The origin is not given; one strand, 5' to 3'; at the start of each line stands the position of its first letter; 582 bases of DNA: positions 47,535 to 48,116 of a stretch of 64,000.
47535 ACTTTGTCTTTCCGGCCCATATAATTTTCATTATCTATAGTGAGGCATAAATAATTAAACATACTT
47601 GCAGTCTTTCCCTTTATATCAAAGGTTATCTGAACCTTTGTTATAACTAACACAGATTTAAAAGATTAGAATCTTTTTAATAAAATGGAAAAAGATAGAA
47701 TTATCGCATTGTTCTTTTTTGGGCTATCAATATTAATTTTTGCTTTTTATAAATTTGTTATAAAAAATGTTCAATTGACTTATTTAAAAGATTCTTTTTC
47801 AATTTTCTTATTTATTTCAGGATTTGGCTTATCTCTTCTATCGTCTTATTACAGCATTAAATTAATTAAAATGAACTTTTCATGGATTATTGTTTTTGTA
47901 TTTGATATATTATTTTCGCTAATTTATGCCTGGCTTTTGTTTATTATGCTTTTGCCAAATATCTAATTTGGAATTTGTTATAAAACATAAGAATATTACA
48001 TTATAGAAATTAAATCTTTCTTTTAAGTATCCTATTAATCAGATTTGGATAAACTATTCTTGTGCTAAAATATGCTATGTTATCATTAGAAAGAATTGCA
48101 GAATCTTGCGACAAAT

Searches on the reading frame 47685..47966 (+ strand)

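Call 42: search_protein_families(library=pfam, proteins=[window:47685-47966:+], max_evalue=0.01)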
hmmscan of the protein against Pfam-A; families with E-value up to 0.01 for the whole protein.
window:47685-47966:+ (93 aa): 1 family
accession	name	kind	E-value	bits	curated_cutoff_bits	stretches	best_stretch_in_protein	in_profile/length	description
PF09578.15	Spore_YabQ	-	0.0018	18.8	27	1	41-90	3-52/79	Spore cortex protein YabQ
